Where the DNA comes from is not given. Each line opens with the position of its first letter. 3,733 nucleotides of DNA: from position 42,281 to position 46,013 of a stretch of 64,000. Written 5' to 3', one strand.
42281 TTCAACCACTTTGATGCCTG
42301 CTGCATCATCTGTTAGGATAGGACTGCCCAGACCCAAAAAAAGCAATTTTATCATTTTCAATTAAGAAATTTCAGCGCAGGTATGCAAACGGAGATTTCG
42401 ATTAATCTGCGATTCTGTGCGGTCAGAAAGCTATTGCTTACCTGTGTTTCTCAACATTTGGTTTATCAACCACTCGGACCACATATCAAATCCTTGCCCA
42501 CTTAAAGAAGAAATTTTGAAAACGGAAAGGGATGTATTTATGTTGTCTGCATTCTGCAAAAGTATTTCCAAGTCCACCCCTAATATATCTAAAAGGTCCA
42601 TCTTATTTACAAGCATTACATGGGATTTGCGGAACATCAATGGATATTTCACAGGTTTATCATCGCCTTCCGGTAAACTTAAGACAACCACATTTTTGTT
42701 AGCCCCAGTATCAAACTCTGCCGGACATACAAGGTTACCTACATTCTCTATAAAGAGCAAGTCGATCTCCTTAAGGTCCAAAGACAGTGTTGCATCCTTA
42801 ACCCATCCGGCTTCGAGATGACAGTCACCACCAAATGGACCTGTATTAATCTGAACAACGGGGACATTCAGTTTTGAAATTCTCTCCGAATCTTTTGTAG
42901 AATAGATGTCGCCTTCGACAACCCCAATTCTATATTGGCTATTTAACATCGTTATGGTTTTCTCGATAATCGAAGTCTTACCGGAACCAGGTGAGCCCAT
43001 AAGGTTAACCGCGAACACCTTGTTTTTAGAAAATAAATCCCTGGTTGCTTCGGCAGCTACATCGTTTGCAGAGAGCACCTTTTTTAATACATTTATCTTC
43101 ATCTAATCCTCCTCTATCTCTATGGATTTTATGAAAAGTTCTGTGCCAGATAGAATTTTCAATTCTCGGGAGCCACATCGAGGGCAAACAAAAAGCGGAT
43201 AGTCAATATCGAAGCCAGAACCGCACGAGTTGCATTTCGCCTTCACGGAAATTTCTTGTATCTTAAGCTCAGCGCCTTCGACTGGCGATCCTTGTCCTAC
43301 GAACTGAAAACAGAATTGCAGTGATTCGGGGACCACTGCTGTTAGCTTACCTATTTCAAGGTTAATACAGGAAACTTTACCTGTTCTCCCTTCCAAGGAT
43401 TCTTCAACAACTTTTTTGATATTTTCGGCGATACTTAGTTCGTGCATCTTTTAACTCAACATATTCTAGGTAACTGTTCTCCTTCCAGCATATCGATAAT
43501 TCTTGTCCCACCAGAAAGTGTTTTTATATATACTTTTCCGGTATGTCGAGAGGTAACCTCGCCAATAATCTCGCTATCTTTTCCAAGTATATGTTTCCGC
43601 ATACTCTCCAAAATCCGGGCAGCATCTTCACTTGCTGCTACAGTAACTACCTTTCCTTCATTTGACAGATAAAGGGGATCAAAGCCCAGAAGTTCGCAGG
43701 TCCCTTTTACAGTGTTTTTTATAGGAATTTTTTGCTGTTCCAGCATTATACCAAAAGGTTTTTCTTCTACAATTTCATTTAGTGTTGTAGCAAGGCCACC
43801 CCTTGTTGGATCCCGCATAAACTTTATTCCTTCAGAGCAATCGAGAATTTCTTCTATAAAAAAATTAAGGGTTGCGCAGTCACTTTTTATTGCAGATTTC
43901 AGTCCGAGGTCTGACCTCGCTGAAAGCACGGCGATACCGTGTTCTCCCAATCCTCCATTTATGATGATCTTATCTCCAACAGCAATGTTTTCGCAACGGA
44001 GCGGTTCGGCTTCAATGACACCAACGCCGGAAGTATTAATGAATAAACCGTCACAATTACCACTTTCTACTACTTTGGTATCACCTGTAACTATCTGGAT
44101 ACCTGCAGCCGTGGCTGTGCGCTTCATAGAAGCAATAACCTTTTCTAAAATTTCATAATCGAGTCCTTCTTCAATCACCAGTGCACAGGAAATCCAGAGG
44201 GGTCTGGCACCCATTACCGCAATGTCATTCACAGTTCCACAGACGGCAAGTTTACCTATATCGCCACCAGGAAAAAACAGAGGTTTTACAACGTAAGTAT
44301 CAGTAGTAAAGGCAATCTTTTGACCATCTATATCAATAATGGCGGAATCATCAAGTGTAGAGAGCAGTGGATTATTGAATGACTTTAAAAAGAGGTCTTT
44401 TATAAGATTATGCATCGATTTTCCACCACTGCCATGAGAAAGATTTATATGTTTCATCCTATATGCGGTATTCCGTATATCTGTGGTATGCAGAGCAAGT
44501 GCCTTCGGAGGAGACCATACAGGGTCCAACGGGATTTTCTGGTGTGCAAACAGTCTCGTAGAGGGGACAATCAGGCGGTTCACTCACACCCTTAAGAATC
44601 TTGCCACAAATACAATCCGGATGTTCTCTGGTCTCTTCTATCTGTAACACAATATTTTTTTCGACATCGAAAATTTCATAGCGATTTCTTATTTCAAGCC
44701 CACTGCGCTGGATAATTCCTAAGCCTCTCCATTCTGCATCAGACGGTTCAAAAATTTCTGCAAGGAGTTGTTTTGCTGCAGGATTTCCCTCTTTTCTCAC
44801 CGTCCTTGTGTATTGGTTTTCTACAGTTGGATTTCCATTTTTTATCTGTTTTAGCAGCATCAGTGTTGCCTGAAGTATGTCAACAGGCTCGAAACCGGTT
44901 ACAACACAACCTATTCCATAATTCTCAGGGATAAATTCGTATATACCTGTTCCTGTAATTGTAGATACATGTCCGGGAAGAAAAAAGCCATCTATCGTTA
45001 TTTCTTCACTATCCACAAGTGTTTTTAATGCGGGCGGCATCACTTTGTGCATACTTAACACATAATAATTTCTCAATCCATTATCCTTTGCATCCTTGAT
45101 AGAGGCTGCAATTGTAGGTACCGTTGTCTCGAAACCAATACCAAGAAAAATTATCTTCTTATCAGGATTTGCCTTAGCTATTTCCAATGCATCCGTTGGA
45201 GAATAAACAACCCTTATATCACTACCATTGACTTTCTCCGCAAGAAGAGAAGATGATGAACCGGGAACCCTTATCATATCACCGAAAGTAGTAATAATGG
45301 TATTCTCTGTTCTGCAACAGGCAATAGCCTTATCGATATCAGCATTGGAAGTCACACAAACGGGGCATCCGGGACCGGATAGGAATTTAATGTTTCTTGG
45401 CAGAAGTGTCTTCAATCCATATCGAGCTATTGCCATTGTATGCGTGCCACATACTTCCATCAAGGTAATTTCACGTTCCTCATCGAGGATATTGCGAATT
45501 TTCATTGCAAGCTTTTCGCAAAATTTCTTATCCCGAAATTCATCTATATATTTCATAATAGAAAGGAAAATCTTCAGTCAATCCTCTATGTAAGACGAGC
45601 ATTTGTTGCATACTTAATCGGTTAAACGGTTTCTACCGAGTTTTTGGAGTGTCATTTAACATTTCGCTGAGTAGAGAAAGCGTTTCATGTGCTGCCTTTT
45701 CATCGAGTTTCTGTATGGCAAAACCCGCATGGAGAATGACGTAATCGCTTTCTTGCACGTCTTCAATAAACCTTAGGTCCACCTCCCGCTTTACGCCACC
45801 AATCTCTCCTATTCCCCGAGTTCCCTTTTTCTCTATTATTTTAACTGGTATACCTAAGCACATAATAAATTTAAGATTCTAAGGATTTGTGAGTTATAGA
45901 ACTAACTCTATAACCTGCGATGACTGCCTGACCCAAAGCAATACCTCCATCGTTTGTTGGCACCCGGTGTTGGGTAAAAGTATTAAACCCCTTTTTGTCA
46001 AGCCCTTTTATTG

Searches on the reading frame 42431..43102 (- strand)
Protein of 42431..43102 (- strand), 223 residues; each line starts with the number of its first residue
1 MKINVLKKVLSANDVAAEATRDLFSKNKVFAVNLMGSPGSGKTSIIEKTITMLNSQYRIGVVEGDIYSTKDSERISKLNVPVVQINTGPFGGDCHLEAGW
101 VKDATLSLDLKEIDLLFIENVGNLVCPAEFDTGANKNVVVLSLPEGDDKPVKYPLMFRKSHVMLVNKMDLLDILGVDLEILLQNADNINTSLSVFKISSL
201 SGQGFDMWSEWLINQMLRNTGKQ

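Call 77: search_protein_families(library=pfam, proteins=[window:42431-43102:-], max_evalue=0.00001)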
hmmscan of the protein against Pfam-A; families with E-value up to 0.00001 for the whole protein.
window:42431-43102:- (223 aa): 1 family
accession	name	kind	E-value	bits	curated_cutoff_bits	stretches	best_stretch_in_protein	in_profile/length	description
PF02492.25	cobW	-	1e-17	64.7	20.7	1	32-194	3-178/180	CobW/HypB/UreG, nucleotide-binding domain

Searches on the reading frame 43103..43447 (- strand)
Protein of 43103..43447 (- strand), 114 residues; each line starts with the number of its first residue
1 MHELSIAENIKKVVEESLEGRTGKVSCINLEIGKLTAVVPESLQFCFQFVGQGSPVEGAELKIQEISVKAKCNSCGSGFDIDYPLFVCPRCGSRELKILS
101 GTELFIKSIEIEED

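Call 77: search_protein_families(library=pfam, proteins=[window:43103-43447:-], max_evalue=0.00001)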
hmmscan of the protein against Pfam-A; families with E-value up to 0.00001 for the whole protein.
window:43103-43447:- (114 aa): 1 family
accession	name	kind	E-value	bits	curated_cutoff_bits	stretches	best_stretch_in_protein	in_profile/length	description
PF01155.25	HypA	-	9.3e-34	116.3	28.9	1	1-111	1-112/112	Hydrogenase/urease nickel incorporation, metallochaperone, hypA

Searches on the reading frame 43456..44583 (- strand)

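Call 77: search_protein_families(library=pfam, proteins=[window:43456-44583:-], max_evalue=0.00001)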
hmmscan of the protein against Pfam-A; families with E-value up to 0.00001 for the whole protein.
window:43456-44583:- (375 aa): 2 families
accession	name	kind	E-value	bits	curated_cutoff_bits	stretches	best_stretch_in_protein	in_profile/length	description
PF00586.29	AIRS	-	1.8e-27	96.4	24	1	78-190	2-112/112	AIR synthase related protein, N-terminal domain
PF02769.27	AIRS_C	-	1.6e-22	80.8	23.1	1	202-353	2-155/156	AIR synthase related protein, C-terminal domain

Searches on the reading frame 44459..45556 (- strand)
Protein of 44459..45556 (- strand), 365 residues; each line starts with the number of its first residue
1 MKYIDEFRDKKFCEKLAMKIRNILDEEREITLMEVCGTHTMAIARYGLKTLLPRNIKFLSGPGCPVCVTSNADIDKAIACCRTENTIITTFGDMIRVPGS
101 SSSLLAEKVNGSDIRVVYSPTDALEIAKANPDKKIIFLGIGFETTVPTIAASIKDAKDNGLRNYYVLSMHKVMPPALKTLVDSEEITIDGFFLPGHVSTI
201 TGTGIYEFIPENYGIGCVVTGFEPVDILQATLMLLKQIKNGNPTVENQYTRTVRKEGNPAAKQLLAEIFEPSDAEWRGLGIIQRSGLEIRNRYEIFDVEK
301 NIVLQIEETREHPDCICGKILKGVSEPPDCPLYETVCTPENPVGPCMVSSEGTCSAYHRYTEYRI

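Call 77: search_protein_families(library=pfam, proteins=[window:44459-45556:-], max_evalue=0.00001)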
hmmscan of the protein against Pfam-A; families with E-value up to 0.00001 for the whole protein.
window:44459-45556:- (365 aa): 1 family
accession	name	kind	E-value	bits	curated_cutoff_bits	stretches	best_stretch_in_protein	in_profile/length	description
PF01924.21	HypD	-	2.9e-152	507.3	25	1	13-360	3-350/351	Hydrogenase formation hypA family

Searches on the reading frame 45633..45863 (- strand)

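Call 77: search_protein_families(library=pfam, proteins=[window:45633-45863:-], max_evalue=0.00001)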
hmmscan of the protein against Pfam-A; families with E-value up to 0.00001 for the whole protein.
window:45633-45863:- (76 aa): 1 family
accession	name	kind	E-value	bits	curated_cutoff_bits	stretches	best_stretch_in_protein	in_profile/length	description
PF01455.23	HupF_HypC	-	6.2e-24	84.4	28.5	1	1-65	1-65/65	HupF/HypC family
